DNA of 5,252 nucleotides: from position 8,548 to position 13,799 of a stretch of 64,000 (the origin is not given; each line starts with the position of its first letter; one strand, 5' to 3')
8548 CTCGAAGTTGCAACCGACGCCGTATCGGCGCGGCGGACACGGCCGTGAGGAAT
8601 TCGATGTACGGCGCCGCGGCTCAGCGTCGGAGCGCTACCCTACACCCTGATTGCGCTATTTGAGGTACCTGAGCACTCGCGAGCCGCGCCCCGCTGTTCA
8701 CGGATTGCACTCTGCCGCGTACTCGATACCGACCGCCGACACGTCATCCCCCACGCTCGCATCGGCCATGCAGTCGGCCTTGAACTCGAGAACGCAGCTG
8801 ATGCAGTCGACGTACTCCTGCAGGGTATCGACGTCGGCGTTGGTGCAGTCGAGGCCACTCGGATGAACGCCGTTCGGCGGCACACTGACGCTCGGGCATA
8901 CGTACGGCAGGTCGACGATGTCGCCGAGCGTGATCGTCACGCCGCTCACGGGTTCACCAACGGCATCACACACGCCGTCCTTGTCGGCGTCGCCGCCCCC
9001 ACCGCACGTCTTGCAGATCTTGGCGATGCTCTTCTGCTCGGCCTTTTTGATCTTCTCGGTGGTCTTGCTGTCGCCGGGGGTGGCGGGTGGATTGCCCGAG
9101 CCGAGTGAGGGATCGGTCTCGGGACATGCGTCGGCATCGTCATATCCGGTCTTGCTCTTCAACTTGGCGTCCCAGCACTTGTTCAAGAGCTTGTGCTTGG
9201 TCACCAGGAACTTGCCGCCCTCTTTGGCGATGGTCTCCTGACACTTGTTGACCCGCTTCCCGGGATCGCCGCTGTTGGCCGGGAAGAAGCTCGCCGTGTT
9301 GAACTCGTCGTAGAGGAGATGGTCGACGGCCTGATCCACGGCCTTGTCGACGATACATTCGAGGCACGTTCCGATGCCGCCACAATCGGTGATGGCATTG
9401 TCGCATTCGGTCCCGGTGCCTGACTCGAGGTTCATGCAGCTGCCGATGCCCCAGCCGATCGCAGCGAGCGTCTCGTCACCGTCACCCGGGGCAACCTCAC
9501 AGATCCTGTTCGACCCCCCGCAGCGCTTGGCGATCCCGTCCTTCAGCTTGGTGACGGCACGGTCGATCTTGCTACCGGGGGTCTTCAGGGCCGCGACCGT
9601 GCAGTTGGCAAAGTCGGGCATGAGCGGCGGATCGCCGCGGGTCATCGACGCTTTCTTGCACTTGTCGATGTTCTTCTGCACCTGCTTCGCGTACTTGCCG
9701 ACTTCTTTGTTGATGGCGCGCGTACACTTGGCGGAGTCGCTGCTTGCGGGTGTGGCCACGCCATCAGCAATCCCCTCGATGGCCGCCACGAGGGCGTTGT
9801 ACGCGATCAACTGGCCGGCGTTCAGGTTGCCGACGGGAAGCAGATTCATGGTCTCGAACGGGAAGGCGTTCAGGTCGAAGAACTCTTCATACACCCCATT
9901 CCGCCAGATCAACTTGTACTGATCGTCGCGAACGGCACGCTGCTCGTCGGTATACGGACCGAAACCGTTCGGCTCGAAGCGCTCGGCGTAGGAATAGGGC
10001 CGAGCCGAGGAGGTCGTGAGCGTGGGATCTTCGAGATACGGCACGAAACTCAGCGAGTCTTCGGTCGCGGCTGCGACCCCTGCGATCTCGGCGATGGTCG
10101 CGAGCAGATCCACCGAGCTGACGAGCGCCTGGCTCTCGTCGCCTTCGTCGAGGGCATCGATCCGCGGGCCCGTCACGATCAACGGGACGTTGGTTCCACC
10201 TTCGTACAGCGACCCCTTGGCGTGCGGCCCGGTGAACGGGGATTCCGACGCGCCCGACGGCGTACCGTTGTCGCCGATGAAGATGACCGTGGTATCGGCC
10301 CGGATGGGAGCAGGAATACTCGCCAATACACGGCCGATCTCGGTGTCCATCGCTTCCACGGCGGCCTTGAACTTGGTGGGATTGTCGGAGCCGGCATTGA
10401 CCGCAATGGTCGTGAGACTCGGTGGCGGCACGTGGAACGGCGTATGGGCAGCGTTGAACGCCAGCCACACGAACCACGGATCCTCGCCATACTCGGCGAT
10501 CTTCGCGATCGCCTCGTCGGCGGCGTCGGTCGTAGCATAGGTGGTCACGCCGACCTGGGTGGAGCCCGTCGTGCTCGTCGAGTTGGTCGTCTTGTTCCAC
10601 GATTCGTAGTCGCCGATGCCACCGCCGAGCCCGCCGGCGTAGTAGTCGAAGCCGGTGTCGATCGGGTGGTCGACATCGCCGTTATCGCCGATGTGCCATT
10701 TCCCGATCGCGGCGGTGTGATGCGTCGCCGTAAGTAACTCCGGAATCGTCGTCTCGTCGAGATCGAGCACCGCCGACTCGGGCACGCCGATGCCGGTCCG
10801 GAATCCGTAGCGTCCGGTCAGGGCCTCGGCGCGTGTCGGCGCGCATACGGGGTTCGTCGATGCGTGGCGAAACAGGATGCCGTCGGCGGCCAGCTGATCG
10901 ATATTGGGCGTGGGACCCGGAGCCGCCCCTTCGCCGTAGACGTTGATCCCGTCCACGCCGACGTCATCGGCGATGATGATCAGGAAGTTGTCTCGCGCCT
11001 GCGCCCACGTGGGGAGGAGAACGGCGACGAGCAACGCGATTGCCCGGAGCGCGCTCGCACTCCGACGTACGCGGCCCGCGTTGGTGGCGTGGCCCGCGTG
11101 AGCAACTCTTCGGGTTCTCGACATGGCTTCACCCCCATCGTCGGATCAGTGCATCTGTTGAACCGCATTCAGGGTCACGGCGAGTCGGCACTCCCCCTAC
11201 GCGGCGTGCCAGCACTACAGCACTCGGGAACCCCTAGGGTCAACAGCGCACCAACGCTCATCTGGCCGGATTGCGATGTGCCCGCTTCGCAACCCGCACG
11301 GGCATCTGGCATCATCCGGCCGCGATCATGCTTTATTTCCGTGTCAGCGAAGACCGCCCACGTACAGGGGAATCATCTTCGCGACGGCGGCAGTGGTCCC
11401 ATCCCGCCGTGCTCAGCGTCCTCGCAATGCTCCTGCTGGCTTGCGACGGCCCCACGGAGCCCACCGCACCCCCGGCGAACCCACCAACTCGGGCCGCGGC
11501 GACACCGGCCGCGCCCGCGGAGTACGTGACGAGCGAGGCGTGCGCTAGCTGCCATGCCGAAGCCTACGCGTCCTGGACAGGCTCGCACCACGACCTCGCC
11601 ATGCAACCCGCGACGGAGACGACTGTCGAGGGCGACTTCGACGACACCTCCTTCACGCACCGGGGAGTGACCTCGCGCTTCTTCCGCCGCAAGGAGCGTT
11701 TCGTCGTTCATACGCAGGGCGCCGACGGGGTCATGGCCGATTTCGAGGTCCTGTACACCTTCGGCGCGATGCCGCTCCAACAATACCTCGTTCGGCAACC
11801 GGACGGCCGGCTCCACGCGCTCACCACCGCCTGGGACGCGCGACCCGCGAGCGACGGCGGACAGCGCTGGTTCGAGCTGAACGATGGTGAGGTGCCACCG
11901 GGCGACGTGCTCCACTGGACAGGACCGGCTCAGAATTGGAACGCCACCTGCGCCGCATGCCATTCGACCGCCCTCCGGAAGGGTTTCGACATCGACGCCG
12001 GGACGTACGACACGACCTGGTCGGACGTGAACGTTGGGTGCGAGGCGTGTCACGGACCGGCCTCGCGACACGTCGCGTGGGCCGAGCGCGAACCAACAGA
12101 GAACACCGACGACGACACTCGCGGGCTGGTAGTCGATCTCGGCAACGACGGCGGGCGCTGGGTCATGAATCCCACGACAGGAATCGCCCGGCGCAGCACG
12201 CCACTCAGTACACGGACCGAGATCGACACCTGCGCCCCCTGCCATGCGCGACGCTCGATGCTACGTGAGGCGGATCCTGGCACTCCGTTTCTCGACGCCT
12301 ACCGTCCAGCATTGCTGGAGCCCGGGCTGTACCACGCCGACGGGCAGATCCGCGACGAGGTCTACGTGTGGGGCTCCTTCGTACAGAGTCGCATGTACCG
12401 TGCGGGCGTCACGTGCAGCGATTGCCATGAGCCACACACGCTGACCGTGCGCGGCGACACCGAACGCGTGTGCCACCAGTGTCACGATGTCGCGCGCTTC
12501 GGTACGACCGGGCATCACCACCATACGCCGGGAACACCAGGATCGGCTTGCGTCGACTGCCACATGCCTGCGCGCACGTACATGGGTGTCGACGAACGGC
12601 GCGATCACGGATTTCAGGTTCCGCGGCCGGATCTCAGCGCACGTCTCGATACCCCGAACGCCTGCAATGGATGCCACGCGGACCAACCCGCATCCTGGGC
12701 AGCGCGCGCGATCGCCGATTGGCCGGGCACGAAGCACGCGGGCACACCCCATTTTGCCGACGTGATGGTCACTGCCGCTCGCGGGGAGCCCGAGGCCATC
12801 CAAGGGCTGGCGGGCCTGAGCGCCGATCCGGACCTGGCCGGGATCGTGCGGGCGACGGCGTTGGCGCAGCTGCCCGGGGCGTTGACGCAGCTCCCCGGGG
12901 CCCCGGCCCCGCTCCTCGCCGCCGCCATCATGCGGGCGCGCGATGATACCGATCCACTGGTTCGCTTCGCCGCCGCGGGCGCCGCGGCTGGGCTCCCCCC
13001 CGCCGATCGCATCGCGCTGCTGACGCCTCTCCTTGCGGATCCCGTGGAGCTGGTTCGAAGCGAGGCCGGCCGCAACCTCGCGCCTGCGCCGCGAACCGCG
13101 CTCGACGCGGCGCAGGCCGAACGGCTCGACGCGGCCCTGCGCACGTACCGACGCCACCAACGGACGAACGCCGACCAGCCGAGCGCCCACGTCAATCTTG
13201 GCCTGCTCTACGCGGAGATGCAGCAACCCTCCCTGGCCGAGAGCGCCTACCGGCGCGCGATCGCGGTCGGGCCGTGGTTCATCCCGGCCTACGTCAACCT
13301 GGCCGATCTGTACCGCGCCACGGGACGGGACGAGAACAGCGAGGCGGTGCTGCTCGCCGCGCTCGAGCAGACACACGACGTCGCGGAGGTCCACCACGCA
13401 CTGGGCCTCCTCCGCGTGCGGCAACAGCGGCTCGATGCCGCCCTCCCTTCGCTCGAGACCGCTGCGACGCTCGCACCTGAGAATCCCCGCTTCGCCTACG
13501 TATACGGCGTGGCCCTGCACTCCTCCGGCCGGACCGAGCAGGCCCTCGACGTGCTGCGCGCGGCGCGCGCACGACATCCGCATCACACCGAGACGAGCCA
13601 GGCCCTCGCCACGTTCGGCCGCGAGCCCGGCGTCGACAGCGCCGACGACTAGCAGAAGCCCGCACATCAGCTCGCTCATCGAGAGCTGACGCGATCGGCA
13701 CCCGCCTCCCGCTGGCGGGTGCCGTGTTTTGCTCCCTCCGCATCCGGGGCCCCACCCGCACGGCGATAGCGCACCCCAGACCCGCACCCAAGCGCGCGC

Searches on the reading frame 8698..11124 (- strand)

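Call 17: search_protein_families(library=pfam, proteins=[window:8698-11124:-], max_evalue=0.001)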
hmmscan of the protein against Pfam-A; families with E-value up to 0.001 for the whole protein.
window:8698-11124:- (808 aa): 2 families
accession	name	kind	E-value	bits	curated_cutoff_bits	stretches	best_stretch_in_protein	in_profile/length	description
PF00884.28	Sulfatase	-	1.1e-40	140.3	25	1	46-350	2-301/301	Sulfatase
PF16347.10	SGSH_C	-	1.1e-06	29.3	29.3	1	303-429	8-132/154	N-sulphoglucosamine sulphohydrolase, C-terminal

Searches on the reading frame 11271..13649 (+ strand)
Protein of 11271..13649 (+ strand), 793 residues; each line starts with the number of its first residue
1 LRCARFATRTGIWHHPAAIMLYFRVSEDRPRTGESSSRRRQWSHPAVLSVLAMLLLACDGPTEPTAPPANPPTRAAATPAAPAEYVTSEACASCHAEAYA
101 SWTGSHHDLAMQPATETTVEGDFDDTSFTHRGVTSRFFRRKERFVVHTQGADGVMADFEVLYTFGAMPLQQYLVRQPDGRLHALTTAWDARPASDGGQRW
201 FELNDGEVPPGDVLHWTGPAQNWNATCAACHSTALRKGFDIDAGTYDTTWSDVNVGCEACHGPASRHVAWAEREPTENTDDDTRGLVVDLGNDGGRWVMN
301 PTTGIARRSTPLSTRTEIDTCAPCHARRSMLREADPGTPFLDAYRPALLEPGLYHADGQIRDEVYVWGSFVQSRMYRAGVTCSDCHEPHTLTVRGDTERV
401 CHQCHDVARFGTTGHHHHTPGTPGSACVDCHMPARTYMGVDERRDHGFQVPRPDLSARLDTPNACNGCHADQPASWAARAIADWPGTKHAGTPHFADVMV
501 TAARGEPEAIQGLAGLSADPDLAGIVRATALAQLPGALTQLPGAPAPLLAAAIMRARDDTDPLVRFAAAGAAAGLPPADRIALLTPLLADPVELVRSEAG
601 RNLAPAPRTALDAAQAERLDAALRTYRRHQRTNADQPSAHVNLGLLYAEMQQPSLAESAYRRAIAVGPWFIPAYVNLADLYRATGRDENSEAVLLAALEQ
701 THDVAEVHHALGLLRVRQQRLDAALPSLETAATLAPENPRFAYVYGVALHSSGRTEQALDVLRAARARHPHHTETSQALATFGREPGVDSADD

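Call 17: search_protein_families(library=pfam, proteins=[window:11271-13649:+], max_evalue=0.001)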
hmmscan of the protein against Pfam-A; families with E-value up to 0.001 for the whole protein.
window:11271-13649:+ (793 aa): 16 families
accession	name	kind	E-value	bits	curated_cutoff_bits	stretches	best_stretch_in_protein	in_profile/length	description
PF13181.12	TPR_8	-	2.2e-13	49.6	25.7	0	672-699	2-29/34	Tetratricopeptide repeat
PF07719.23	TPR_2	-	6.3e-13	48.2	27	0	705-738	1-34/34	Tetratricopeptide repeat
PF13432.12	TPR_16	-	6.7e-13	49.3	32.7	1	710-770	2-62/65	Tetratricopeptide repeat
PF14559.12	TPR_19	-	2.9e-12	47.2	25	2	717-777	3-63/68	Tetratricopeptide repeat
PF13414.12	TPR_11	-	3.7e-11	43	26.8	0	679-718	2-41/42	TPR repeat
PF00515.34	TPR_1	-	2.5e-10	40.1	27.8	1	638-668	2-32/34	Tetratricopeptide repeat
PF13428.12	TPR_14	-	7.7e-10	38.9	23.5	1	741-781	3-43/44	Tetratricopeptide repeat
PF13424.12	TPR_12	-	1.4e-09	38.5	30.1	1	673-736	5-76/77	Tetratricopeptide repeat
PF14522.11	Cytochrome_C7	-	2e-09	37.5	24.8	0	224-325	13-66/67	Cytochrome c7 and related cytochrome c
PF13176.12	TPR_7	-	6.3e-09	35.7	27.9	0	673-704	1-32/36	Tetratricopeptide repeat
PF13431.12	TPR_17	-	7.9e-08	32.4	24.4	0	729-759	3-33/34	Tetratricopeptide repeat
PF09699.15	Paired_CXXCH_1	-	9.6e-07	28.8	20.6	0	381-408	8-39/41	Doubled CXXCH motif (Paired_CXXCH_1)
PF13435.11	Cytochrome_C554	-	2.2e-06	29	20.8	0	223-262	47-84/84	Cytochrome c554 and c-prime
PF23914.1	TPR_CcmH_CycH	-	4.8e-06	26.9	42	0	698-780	43-128/158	Cytochrome c-type biogenesis protein H TPR domain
PF02335.20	Cytochrom_C552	-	0.00022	20.8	24.1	1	422-475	242-288/438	Cytochrome c552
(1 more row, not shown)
